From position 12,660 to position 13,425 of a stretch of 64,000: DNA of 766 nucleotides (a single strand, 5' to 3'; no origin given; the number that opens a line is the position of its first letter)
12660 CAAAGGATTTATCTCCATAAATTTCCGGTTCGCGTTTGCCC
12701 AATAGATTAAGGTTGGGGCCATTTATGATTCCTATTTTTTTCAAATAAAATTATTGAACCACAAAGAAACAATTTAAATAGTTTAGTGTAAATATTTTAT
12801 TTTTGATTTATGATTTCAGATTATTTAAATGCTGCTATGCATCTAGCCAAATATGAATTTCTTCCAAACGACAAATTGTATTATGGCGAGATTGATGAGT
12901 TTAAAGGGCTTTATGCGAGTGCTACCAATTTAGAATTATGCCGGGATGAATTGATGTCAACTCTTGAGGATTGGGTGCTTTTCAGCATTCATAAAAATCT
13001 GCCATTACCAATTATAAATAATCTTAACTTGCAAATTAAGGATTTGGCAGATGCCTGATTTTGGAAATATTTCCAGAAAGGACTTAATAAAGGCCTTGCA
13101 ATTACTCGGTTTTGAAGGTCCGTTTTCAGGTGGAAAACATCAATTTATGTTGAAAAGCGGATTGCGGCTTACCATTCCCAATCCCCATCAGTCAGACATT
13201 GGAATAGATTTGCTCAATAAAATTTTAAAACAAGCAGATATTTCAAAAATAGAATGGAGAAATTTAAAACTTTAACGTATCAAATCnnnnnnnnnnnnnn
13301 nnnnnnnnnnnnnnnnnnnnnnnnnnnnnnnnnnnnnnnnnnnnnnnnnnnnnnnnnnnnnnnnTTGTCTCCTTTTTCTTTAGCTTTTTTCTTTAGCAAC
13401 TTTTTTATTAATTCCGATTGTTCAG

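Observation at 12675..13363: hicBA toxin-antitoxin module bracketed by a 69-bp direct repeat of the aroQ 5' end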

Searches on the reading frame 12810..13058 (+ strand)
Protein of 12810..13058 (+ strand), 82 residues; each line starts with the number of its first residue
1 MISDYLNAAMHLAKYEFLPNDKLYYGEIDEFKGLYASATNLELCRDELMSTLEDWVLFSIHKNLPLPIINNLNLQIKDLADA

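Call 4: search_protein_families(library=pfam, proteins=[window:12810-13058:+], max_evalue=0.1)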
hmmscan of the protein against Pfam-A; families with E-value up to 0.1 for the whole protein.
window:12810-13058:+ (82 aa): 1 family
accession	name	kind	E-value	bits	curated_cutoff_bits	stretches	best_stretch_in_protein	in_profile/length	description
PF21748.3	UPF0150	-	2.4e-24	85.4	27.3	1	4-67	1-64/64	UPF0150-like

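Call 5: search_protein_families(library=ncbifam, proteins=[window:12810-13058:+], max_evalue=0.1)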
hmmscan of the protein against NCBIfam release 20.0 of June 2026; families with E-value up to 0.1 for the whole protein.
window:12810-13058:+ (82 aa): 0 families

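Call 51: search_solved_structures(query=window:12810-13058:+, max_evalue=0.01, show_alignments=2)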
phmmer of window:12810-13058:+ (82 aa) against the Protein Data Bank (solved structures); distinct sequences matched with E-value up to 0.01: 1.
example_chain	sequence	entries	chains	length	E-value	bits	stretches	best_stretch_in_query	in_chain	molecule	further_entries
2dsy_A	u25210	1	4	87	7.7e-12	48.4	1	3-74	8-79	Hypothetical protein TTHA0281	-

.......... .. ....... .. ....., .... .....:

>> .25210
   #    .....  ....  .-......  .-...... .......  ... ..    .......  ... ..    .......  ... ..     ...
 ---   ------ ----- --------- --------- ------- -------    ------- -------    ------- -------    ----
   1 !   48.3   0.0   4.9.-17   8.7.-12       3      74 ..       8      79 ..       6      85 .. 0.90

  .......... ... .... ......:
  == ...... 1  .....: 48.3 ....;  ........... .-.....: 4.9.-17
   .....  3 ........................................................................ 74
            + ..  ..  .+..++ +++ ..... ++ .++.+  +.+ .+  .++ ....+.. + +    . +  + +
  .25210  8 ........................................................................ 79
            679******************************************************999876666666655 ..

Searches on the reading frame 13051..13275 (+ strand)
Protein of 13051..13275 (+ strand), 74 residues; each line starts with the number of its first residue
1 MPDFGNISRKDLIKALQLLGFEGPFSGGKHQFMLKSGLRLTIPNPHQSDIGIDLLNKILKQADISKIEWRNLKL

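Call 4: search_protein_families(library=pfam, proteins=[window:13051-13275:+], max_evalue=0.1)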
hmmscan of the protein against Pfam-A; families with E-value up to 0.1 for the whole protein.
window:13051-13275:+ (74 aa): 1 family
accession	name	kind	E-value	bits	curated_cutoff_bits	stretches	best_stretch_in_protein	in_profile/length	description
PF07927.17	HicA_toxin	-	8.1e-11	42.3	27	1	10-64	2-58/58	HicA toxin of bacterial toxin-antitoxin,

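Call 5: search_protein_families(library=ncbifam, proteins=[window:13051-13275:+], max_evalue=0.1)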
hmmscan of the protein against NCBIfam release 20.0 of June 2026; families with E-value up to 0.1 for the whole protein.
window:13051-13275:+ (74 aa): 0 families

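Call 10: find_encoding_contigs(protein=window:13051-13275:+, flank=4000, max_places=10)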
Protein window:13051-13275:+ (74 aa): 24 contigs read that carry it; 1 place shown.
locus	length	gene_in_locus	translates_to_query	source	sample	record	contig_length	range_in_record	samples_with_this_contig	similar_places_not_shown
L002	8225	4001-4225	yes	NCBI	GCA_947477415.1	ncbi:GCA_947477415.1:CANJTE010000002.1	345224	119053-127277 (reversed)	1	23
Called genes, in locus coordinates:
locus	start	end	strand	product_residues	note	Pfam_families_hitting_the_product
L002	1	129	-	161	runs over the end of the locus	PF14595:Thioredoxin_9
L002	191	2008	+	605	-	PF13174:TPR_6 (faint), PF00515:TPR_1 (faint), PF07719:TPR_2 (faint), PF13181:TPR_8 (faint), PF13414:TPR_11 (faint), PF13424:TPR_12 (faint), PF13431:TPR_17 (faint), PF13432:TPR_16 (faint), +2 more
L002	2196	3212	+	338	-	PF00535:Glycos_transf_2, PF10111:Glyco_tranf_2_2, PF13641:Glyco_tranf_2_3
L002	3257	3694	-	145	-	PF01220:DHquinase_II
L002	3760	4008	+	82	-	PF21748:UPF0150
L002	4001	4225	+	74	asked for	PF07927:HicA_toxin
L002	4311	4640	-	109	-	PF01381:HTH_3 (weak)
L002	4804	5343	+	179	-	-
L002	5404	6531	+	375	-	-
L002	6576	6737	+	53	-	-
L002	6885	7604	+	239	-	-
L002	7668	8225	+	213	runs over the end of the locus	-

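Call 17: find_homologous_proteins(query=window:13051-13275:+)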
Query window:13051-13275:+ (74 aa): 465 proteins with E <= 0.001 among 466 candidates; the best 120 are listed.
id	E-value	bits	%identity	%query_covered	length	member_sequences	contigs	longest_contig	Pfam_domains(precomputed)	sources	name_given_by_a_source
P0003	7.0e-42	158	100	100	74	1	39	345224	PF07927.18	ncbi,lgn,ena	-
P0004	5.9e-37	142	89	100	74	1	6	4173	PF07927.18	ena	-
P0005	5.6e-33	130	81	100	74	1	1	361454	PF07927.18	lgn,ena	-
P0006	8.1e-27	110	73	96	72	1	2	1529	PF07927.18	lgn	-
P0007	5.3e-26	107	72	97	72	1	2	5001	PF07927.18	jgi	jgi:predicted RNA binding protein YcfA (HicA-like mRNA interferase family)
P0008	1.3e-25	106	74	97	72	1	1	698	PF07927.18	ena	-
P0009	1.6e-25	106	69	97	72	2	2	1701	PF07927.18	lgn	-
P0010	2.1e-25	106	67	97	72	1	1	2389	PF07927.18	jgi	jgi:predicted RNA binding protein YcfA (HicA-like mRNA interferase family)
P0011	3.2e-25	105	71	97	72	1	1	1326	PF07927.18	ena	-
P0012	3.7e-25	105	71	97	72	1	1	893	PF07927.18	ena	-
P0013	3.8e-25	105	71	97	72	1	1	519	PF07927.18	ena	-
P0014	5.1e-25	104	71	99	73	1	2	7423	PF07927.18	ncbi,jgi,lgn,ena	ncbi:MAG TPA: type II toxin-antitoxin system HicA family toxin [Flavisolibacter sp.]|jgi:predicted R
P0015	6.5e-25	104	69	97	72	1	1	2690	PF07927.18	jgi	jgi:predicted RNA binding protein YcfA (HicA-like mRNA interferase family)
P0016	7.0e-25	104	71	97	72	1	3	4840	PF07927.18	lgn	-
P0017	8.2e-25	104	71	97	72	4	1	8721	PF07927.18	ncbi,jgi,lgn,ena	jgi:predicted RNA binding protein YcfA (HicA-like mRNA interferase family)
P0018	8.8e-25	104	68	97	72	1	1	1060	PF07927.18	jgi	jgi:predicted RNA binding protein YcfA (HicA-like mRNA interferase family)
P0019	9.2e-25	103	69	97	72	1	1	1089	PF07927.18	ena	-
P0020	1.0e-24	103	68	97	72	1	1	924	PF07927.18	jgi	jgi:predicted RNA binding protein YcfA (HicA-like mRNA interferase family)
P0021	1.6e-24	103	71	97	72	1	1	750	PF07927.18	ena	-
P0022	1.6e-24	103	67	97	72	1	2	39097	PF07927.18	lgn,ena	-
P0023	1.7e-24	103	69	97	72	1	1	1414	PF07927.18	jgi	jgi:predicted RNA binding protein YcfA (HicA-like mRNA interferase family)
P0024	1.7e-24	103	64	97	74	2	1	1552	PF07927.18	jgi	jgi:predicted RNA binding protein YcfA (HicA-like mRNA interferase family)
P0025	1.7e-24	103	69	97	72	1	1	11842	PF07927.18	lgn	-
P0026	1.8e-24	103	69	97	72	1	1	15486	PF07927.18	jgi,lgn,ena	-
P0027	1.8e-24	103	68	97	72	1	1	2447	PF07927.18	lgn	-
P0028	2.4e-24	102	67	97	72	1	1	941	PF07927.18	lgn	-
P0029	2.6e-24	102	67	97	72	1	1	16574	PF07927.18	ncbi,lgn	-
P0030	2.7e-24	102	68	97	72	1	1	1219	PF07927.18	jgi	jgi:predicted RNA binding protein YcfA (HicA-like mRNA interferase family)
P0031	3.0e-24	102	67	97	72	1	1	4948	PF07927.18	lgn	-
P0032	3.5e-24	102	69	97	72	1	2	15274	PF07927.18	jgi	jgi:predicted RNA binding protein YcfA (HicA-like mRNA interferase family)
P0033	5.5e-24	101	69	97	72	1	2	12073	PF07927.18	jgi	-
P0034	5.7e-24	101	72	88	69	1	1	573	PF07927.18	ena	-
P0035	6.5e-24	101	67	97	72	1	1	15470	PF07927.18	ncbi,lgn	-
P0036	7.0e-24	101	67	97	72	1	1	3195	PF07927.18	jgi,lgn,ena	-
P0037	7.4e-24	101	65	97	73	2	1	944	PF07927.18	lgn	-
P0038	1.3e-23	100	64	97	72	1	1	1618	PF07927.18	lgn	-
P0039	1.4e-23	100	71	97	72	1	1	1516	PF07927.18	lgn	-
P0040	1.6e-23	100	65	100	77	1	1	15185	PF07927.18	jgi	jgi:predicted RNA binding protein YcfA (HicA-like mRNA interferase family)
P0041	1.6e-23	100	68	97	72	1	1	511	PF07927.18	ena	-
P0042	2.1e-23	99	67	97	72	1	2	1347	PF07927.18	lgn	-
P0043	2.1e-23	99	64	97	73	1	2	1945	PF07927.18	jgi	jgi:predicted RNA binding protein YcfA (HicA-like mRNA interferase family)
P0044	2.1e-23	99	64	99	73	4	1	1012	PF07927.18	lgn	-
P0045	2.2e-23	99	65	93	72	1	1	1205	PF07927.18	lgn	-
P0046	2.5e-23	99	63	99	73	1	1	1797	PF07927.18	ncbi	-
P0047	2.5e-23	99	69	97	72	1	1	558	PF07927.18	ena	-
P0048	2.7e-23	99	65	97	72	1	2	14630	PF07927.18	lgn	-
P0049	2.8e-23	99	63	97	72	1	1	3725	PF07927.18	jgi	jgi:predicted RNA binding protein YcfA (HicA-like mRNA interferase family)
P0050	2.9e-23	99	65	97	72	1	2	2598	PF07927.18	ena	-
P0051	3.6e-23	98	63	97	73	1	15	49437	PF07927.18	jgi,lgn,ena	-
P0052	3.7e-23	98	64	97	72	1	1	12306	PF07927.18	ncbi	-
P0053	4.0e-23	98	68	97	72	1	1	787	PF07927.18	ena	-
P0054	4.4e-23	98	65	93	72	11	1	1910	PF07927.18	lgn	-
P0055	4.4e-23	98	68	97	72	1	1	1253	PF07927.18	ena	-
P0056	4.7e-23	98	65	97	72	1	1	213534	PF07927.18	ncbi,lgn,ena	-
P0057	5.4e-23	98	65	97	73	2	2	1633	PF07927.18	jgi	-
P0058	5.7e-23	98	70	93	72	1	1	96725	PF07927.18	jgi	jgi:predicted RNA binding protein YcfA (HicA-like mRNA interferase family)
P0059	6.1e-23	98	65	96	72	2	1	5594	PF07927.18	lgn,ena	-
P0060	6.1e-23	98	68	97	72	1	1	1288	PF07927.18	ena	-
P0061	6.4e-23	98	67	97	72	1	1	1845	PF07927.18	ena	-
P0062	6.4e-23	98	67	97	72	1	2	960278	PF07927.18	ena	-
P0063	6.7e-23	98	61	96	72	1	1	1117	PF07927.18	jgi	jgi:predicted RNA binding protein YcfA (HicA-like mRNA interferase family)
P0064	7.4e-23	97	62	93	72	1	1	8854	PF07927.18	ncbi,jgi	jgi:predicted RNA binding protein YcfA (HicA-like mRNA interferase family)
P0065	7.6e-23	97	63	99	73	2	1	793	PF07927.18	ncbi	-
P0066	7.8e-23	97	65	97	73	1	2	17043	PF07927.18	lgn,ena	-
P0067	9.4e-23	97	63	97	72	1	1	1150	PF07927.18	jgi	jgi:predicted RNA binding protein YcfA (HicA-like mRNA interferase family)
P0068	9.4e-23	97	64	97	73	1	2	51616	PF07927.18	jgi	jgi:predicted RNA binding protein YcfA (HicA-like mRNA interferase family)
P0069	1.0e-22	97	67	97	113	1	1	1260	PF07927.18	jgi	jgi:predicted RNA binding protein YcfA (HicA-like mRNA interferase family)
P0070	1.1e-22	97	65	97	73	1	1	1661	PF07927.18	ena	-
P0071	1.1e-22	97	64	97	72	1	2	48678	PF07927.18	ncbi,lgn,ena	-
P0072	1.3e-22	97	61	96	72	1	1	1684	PF07927.18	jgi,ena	-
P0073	1.3e-22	97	63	97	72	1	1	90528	PF07927.18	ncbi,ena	-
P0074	1.3e-22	97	63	97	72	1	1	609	PF07927.18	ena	-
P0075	1.3e-22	97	58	97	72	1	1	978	PF07927.18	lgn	-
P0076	1.3e-22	97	60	97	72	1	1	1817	PF07927.18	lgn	-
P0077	1.3e-22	97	63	97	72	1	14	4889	PF07927.18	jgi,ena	jgi:predicted RNA binding protein YcfA (HicA-like mRNA interferase family)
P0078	1.4e-22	97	63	97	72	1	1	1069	PF07927.18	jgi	jgi:predicted RNA binding protein YcfA (HicA-like mRNA interferase family)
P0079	1.4e-22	97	61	97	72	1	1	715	PF07927.18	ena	-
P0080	1.5e-22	96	63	97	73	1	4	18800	PF07927.18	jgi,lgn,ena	-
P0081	1.7e-22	96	65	97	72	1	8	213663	PF07927.18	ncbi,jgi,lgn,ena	-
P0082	1.7e-22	96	65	97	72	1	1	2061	PF07927.18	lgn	-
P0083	1.8e-22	96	68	97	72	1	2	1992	PF07927.18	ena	-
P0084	1.8e-22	96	64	97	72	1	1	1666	PF07927.18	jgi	-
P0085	1.9e-22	96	63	97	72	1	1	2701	PF07927.18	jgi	jgi:predicted RNA binding protein YcfA (HicA-like mRNA interferase family)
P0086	2.2e-22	96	61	93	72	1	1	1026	PF07927.18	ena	-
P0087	2.4e-22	96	65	97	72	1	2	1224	PF07927.18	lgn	-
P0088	2.5e-22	96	63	97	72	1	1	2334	PF07927.18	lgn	-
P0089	2.5e-22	96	65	97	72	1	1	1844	PF07927.18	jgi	-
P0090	2.6e-22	96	63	97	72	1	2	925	PF07927.18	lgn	-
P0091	2.8e-22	96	63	97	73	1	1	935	PF07927.18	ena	-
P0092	2.8e-22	96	58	97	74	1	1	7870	PF07927.18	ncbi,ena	-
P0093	2.9e-22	96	64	97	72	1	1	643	PF07927.18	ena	-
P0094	3.6e-22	95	61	97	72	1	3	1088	PF07927.18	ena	-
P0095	3.6e-22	95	63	97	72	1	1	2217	PF07927.18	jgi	jgi:predicted RNA binding protein YcfA (HicA-like mRNA interferase family)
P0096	3.9e-22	95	65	97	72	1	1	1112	PF07927.18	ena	-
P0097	4.9e-22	95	67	97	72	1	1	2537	PF07927.18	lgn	-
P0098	5.2e-22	95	61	97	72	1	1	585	PF07927.18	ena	-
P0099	5.3e-22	95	65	97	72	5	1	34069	PF07927.18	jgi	jgi:predicted RNA binding protein YcfA (HicA-like mRNA interferase family)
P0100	5.6e-22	95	65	97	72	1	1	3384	PF07927.18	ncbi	-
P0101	5.7e-22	95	65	97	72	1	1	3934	PF07927.18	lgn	-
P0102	5.9e-22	95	68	97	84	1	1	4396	PF07927.18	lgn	-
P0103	6.5e-22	94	64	97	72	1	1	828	PF07927.18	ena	-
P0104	6.5e-22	94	64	93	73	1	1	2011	PF07927.18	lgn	-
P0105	6.5e-22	94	57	97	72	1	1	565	PF07927.18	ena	-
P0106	6.6e-22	94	64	97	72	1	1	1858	PF07927.18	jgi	jgi:predicted RNA binding protein YcfA (HicA-like mRNA interferase family)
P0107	6.9e-22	94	61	97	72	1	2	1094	PF07927.18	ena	-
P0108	6.9e-22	94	64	97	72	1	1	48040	PF07927.18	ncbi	-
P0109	7.0e-22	94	61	97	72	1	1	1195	PF07927.18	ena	-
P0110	7.0e-22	94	61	97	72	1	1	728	PF07927.18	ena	-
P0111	7.0e-22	94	61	97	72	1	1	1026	PF07927.18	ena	-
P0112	7.3e-22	94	61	97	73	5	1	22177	PF07927.18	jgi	jgi:predicted RNA binding protein YcfA (HicA-like mRNA interferase family)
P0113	7.4e-22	94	61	97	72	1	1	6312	PF07927.18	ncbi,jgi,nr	ncbi:type II toxin-antitoxin system HicA family toxin [bacterium]|nr:type II toxin-antitoxin system 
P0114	7.9e-22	94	68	93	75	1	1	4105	PF07927.18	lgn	-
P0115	9.3e-22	94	62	99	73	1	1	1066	PF07927.18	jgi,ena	-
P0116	9.5e-22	94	61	97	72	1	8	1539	PF07927.18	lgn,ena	-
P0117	9.6e-22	94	61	97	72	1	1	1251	PF07927.18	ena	-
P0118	1.0e-21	94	67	97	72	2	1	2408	PF07927.18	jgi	-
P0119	1.0e-21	94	61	97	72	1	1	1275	PF07927.18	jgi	jgi:predicted RNA binding protein YcfA (HicA-like mRNA interferase family)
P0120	1.0e-21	94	60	97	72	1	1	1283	PF07927.18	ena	-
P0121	1.1e-21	94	61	97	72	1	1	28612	PF07927.18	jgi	jgi:predicted RNA binding protein YcfA (HicA-like mRNA interferase family)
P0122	1.2e-21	94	60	97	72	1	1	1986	PF07927.18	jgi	jgi:predicted RNA binding protein YcfA (HicA-like mRNA interferase family)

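Call 18: find_encoding_contigs(protein=P0004, flank=4000, max_places=10)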
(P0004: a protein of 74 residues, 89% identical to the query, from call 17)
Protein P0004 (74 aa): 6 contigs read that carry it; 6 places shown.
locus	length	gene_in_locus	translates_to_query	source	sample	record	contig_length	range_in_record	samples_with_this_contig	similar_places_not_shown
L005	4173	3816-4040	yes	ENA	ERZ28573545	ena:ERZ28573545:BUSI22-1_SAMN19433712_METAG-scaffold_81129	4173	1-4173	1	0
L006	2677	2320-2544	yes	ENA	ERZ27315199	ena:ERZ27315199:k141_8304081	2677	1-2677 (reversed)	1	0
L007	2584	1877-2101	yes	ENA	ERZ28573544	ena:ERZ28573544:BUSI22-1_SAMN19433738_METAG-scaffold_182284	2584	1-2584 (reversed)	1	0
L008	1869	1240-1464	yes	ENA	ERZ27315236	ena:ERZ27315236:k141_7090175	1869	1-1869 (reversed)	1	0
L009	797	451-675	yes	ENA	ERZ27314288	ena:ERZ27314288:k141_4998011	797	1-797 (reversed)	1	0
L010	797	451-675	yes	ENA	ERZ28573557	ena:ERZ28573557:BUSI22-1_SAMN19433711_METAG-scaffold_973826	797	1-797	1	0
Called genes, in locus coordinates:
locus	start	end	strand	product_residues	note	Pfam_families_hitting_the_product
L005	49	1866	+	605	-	PF13181:TPR_8 (faint), PF13431:TPR_17 (faint), PF07719:TPR_2 (faint), PF13414:TPR_11 (faint), PF14559:TPR_19 (faint), PF12895:ANAPC3 (faint), PF00515:TPR_1 (weak)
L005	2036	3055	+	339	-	PF00535:Glycos_transf_2, PF10111:Glyco_tranf_2_2 (weak), PF13641:Glyco_tranf_2_3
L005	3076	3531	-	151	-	PF01220:DHquinase_II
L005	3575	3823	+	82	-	PF21748:UPF0150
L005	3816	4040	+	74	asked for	PF07927:HicA_toxin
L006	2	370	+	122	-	?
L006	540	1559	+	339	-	PF00535:Glycos_transf_2, PF10111:Glyco_tranf_2_2 (weak), PF13641:Glyco_tranf_2_3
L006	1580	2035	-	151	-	PF01220:DHquinase_II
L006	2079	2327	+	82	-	PF21748:UPF0150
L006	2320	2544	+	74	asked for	PF07927:HicA_toxin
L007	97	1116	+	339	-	PF00535:Glycos_transf_2, PF10111:Glyco_tranf_2_2 (weak), PF13641:Glyco_tranf_2_3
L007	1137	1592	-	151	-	PF01220:DHquinase_II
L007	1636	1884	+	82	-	PF21748:UPF0150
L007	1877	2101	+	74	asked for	PF07927:HicA_toxin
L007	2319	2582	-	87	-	?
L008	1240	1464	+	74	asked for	PF07927:HicA_toxin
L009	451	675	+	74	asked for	PF07927:HicA_toxin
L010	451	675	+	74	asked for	PF07927:HicA_toxin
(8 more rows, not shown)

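Call 19: find_encoding_contigs(protein=P0005, flank=5000, max_places=10)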
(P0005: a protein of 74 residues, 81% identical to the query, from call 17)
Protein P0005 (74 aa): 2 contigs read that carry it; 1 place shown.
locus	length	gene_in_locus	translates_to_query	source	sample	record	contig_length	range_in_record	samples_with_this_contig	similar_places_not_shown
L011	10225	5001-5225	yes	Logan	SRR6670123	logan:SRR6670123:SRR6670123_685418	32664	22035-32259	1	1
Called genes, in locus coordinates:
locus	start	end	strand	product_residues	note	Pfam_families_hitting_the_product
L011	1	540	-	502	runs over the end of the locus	PF01336:tRNA_anti-codon, PF00152:tRNA-synt_2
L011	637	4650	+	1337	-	PF25778:DUF7948, PF06739:SBBP (faint), PF00801:PKD (weak), PF18911:PKD_4, PF00801:PKD (weak), PF18911:PKD_4, PF13585:CHU_C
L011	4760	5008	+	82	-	PF21748:UPF0150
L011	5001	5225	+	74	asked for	PF07927:HicA_toxin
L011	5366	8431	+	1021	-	PF25778:DUF7948, PF06739:SBBP (faint), PF18911:PKD_4, PF00801:PKD (weak), PF13585:CHU_C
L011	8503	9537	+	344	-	PF02628:COX15-CtaA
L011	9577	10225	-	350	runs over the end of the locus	?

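Call 37: find_related_loci(query=window:13051-13275:+, collection=metagenome_contigs, flank=3000)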
Query window:13051-13275:+ (74 aa) in metagenome_contigs; peptide patterns used: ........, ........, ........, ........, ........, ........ (x = any residue, [..] = any of these).
600 stretches matched a pattern (row limit reached: there are more); 181 encode a relative of the query (tblastn E <= 1e-3); the best 80 are kept; 80 distinct loci.
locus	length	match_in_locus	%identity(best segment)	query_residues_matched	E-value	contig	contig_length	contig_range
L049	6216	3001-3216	64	1-72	6e-30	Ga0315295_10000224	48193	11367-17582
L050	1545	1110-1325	69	1-72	5e-30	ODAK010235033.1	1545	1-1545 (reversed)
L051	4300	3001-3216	67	1-72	1e-29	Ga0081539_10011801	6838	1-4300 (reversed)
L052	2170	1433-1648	63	1-72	2e-29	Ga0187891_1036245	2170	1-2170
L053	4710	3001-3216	67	1-72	1e-29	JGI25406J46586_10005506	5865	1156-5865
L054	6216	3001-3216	63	1-72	2e-29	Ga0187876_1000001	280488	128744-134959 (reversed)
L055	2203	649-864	67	1-72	2e-29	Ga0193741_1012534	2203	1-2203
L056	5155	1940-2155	67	1-72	4e-29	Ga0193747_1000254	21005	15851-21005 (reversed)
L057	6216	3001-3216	69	1-72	3e-29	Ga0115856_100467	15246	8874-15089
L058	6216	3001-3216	63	1-72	7e-29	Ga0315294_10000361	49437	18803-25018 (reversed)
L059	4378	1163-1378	64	1-72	5e-29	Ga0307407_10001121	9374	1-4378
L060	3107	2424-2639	67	1-72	7e-29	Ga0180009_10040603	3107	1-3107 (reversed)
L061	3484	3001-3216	68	1-72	6e-29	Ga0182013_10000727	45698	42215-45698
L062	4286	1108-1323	64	1-72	5e-29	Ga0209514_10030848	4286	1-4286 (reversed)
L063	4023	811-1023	63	1-71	1e-28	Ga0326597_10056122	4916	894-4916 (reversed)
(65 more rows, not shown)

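Call 50: search_solved_structures(query=window:13051-13275:+, max_evalue=0.01, show_alignments=2)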
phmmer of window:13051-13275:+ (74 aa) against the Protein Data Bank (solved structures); distinct sequences matched with E-value up to 0.01: 1.
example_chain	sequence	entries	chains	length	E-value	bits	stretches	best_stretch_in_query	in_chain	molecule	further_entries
5l0p_A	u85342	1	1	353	0.00098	22.4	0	42-64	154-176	Transcription factor ETV6, Transcription factor ETV6, Transcription factor ETV6, Ferric up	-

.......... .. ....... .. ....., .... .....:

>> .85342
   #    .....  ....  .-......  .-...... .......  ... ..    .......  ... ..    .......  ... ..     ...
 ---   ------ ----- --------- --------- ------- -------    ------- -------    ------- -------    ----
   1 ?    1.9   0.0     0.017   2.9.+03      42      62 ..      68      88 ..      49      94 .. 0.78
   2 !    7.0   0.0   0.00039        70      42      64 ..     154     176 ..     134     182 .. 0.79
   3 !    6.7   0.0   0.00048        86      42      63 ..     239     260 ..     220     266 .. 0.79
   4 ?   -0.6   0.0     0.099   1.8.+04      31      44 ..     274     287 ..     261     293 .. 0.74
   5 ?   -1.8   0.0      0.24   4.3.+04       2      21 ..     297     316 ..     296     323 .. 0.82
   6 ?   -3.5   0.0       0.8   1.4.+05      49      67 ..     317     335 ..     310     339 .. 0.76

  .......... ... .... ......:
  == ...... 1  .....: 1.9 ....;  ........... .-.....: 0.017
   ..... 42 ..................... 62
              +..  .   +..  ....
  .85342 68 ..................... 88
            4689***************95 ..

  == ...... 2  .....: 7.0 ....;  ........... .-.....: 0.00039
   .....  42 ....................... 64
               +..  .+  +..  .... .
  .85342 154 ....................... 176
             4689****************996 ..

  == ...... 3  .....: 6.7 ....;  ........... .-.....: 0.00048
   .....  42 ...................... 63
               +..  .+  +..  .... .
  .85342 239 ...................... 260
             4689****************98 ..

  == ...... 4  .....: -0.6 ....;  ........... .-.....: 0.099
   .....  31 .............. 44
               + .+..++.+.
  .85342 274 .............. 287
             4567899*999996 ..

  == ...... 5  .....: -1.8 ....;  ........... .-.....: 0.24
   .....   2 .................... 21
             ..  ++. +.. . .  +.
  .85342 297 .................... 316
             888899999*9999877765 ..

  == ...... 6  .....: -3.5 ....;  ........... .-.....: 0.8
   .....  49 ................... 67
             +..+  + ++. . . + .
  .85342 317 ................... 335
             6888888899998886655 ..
